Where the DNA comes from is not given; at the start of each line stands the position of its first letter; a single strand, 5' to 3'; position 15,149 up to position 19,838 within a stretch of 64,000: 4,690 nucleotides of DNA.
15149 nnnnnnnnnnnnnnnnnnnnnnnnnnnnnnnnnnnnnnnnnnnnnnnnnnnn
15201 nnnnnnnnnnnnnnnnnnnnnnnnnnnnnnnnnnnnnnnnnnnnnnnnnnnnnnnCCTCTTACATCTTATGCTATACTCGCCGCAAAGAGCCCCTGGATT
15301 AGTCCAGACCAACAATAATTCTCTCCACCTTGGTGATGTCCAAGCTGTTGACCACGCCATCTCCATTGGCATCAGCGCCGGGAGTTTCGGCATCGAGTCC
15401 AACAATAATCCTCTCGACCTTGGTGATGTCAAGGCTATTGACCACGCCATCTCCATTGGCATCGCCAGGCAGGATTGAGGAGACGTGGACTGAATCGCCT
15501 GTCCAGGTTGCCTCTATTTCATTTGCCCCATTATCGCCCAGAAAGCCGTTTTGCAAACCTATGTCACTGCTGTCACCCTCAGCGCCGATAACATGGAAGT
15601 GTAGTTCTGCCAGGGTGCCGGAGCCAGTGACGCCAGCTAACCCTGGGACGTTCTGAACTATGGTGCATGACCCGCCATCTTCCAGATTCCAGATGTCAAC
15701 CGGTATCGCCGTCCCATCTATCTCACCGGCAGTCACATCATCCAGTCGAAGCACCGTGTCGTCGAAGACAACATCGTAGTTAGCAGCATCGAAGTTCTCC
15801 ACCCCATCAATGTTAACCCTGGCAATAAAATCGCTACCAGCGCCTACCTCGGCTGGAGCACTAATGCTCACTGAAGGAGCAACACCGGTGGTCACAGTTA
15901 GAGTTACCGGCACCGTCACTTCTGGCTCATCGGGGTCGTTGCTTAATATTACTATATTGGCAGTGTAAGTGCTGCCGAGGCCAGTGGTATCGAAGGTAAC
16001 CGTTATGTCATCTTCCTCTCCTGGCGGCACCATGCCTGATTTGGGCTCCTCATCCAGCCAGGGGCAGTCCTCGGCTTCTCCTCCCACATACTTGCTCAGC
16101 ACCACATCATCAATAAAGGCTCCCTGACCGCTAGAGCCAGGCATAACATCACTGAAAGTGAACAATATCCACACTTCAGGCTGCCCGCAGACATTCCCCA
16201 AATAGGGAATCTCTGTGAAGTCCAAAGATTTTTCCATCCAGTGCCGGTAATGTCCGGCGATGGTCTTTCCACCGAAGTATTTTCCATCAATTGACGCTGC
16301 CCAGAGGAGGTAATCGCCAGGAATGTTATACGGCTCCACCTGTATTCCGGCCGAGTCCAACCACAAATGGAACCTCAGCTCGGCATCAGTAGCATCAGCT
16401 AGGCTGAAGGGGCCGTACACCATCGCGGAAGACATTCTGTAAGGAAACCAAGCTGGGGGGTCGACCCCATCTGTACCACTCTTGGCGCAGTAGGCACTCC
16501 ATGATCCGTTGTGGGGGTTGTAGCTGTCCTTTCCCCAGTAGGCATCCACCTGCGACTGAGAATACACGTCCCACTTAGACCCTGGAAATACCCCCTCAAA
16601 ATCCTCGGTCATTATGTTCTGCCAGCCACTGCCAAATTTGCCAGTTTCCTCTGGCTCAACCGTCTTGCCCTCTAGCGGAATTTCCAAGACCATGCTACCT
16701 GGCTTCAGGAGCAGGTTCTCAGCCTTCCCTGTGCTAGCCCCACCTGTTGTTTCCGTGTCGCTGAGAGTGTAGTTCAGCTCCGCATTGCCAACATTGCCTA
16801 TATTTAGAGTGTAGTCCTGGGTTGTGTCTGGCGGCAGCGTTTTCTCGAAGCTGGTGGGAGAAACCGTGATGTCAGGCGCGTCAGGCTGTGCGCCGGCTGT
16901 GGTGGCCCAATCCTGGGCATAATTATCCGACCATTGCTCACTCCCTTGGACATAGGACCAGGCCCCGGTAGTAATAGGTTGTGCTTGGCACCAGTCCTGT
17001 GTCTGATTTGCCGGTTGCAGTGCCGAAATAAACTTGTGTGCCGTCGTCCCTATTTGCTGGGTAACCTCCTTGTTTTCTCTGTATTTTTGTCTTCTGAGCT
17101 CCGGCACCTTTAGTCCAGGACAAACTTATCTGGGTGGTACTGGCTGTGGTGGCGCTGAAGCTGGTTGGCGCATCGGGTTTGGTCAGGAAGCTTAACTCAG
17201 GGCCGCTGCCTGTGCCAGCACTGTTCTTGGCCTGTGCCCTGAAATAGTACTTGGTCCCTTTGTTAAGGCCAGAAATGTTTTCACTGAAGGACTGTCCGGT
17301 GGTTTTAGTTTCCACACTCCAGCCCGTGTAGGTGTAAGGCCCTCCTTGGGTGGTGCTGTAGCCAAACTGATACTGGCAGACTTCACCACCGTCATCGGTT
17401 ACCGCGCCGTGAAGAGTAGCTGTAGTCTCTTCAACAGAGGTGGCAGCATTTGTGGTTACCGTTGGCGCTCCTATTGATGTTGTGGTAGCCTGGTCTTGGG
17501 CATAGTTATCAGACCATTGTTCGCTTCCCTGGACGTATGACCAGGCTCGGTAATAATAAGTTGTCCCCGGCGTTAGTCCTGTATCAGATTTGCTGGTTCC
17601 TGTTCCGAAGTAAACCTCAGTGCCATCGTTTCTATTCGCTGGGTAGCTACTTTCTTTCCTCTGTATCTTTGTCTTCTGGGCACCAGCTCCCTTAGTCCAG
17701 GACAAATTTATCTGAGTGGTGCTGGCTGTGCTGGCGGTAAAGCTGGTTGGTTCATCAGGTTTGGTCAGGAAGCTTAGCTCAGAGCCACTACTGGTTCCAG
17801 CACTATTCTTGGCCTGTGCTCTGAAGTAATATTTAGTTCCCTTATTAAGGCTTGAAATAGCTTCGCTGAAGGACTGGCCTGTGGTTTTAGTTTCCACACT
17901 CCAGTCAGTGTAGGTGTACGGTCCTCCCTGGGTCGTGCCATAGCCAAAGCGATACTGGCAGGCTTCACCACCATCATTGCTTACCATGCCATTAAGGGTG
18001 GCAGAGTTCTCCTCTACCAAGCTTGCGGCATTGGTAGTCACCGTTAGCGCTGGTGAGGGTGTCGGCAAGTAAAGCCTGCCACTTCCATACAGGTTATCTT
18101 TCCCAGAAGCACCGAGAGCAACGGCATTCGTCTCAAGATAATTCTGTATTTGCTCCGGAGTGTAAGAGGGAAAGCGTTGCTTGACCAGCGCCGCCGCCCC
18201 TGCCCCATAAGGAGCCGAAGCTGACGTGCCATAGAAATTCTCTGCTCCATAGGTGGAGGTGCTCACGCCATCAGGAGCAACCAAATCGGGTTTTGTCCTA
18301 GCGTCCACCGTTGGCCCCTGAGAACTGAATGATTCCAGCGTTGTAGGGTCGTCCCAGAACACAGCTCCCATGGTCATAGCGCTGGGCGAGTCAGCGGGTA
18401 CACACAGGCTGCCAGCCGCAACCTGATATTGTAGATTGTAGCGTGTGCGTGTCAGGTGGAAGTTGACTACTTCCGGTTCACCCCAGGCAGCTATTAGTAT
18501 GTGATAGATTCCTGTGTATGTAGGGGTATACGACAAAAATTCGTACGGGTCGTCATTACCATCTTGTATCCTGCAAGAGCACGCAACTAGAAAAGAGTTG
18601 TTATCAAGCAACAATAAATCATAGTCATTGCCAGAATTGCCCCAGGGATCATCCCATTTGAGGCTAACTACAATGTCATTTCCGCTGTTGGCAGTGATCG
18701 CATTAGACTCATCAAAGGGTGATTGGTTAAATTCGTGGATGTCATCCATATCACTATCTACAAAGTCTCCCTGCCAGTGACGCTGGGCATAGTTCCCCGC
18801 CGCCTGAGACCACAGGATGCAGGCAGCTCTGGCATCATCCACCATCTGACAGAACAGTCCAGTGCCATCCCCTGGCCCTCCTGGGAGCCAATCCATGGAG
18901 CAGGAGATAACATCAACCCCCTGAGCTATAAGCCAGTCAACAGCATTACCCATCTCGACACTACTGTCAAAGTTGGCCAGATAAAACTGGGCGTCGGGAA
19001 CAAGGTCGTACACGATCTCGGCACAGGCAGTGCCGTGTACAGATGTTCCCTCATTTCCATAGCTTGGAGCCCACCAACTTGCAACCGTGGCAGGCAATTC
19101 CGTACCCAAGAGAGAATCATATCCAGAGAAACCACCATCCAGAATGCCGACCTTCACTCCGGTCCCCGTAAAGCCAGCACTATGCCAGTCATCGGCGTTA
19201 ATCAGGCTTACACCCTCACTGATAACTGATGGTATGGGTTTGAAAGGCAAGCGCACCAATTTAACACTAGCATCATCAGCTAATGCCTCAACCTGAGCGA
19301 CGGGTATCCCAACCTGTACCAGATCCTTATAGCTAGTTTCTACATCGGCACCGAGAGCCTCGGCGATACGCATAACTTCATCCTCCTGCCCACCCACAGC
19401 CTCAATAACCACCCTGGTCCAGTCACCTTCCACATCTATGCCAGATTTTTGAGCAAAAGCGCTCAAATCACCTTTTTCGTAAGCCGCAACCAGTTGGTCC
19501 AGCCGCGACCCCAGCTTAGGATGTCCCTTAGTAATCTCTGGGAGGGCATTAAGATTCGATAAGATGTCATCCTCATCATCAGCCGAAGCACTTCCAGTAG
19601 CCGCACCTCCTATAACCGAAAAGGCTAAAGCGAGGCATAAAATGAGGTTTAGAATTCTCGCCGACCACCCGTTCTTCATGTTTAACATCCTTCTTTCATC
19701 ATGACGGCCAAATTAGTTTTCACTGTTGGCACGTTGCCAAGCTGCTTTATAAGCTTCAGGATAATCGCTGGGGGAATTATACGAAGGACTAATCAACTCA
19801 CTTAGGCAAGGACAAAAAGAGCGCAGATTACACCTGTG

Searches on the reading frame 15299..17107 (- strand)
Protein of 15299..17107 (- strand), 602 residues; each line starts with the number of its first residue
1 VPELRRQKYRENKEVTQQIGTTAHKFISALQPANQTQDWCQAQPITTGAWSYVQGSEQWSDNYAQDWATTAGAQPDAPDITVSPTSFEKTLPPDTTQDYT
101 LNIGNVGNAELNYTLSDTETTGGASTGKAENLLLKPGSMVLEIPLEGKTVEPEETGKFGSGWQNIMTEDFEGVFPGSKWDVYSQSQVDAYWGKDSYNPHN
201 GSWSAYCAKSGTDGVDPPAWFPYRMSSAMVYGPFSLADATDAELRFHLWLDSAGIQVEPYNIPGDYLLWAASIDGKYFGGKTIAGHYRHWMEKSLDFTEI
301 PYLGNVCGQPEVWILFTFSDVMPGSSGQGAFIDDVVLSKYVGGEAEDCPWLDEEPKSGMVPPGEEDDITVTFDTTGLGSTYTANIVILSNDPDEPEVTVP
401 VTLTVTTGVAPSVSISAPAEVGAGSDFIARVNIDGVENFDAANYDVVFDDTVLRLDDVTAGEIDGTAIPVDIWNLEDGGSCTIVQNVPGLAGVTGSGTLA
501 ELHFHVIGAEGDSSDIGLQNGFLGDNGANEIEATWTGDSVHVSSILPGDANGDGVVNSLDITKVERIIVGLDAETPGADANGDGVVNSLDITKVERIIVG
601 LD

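Call 4: search_protein_families(library=pfam, proteins=[window:15299-17107:-], max_evalue=0.01)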
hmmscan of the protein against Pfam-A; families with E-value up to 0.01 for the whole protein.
window:15299-17107:- (602 aa): 4 families
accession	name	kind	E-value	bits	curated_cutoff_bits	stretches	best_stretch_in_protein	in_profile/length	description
PF00404.24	Dockerin_1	-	4.7e-10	40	22.9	1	547-597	1-55/57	Dockerin type I domain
PF22544.2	HYDIN_VesB_CFA65-like_Ig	-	3.4e-09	37.3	25.5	1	352-399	50-95/100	HYDIN/CFA65/VesB-like, Ig-like domain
PF00963.24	Cohesin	-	5.6e-09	36.8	24.1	1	413-540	3-137/139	Cohesin domain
PF07610.17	DUF1573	-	0.0025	18.2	26.1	0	351-397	45-91/98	Protein of unknown function (DUF1573)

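Call 5: search_protein_families(library=ncbifam, proteins=[window:15299-17107:-], max_evalue=0.01)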
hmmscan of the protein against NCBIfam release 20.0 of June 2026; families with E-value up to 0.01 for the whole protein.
window:15299-17107:- (602 aa): 3 families
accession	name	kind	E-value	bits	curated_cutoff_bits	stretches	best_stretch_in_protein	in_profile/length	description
NF049990.1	CellobisidaseCelK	equivalog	4.6e-06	25.1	1700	1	540-600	822-884/889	cellulose 1,4-beta-cellobiosidase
NF041425.1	OS_HP2_seleno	subfamily_domain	7.9e-05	22.9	100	1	359-405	50-97/98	OS_HP2 family (seleno)protein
NF012200.0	choice_anch_D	domain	0.00038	20.9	45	0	71-125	8-65/108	choice-of-anchor D domain-containing protein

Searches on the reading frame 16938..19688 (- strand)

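Call 4: search_protein_families(library=pfam, proteins=[window:16938-19688:-], max_evalue=0.01)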
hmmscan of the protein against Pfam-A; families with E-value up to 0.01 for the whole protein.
window:16938-19688:- (916 aa): 5 families
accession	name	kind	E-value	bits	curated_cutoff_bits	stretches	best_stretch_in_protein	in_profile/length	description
PF00082.27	Peptidase_S8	-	1.3e-25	90.7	21.8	1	175-537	1-288/288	Subtilase family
PF00041.27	fn3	-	7.8e-10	39.3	25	1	750-827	9-75/84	Fibronectin type III domain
PF16656.11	Pur_ac_phosph_N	-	1.5e-08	35.5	30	0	652-729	7-89/93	Purple acid Phosphatase, N-terminal domain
PF25059.1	FN3_DSCAM-DSCAML_C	-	2.4e-07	31.4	39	0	594-643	33-80/89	DSCAM/DSCAML C-terminal Fn3-like domain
PF16655.11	PhoD_N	-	7.9e-05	23.6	30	0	703-716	64-77/90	PhoD-like phosphatase, N-terminal domain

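Call 5: search_protein_families(library=ncbifam, proteins=[window:16938-19688:-], max_evalue=0.01)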
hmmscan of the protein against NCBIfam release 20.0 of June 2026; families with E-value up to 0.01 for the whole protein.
window:16938-19688:- (916 aa): 4 families
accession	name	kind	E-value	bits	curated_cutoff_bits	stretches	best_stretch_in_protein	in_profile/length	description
TIGR03921.1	T7SS_mycosin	equivalog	1.5e-16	60.5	278.75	1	427-539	166-279/353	type VII secretion-associated serine protease mycosin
NF040553.1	SGO_0316_fam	subfamily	2.1e-11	42.3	1400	1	444-519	646-728/1486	SGO_0316/SGO_0317 family LPXTG-anchored serine peptidase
NF049966.1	QH_SP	equivalog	3.1e-05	23.4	165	1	180-265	2-95/219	subtilisin-like serine protease QhpE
NF040809.1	germ_prot_CspBA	exception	0.0005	17.8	1250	1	451-505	990-1047/1099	bifunctional germination protease/germinant receptor pseudoprotease CspBA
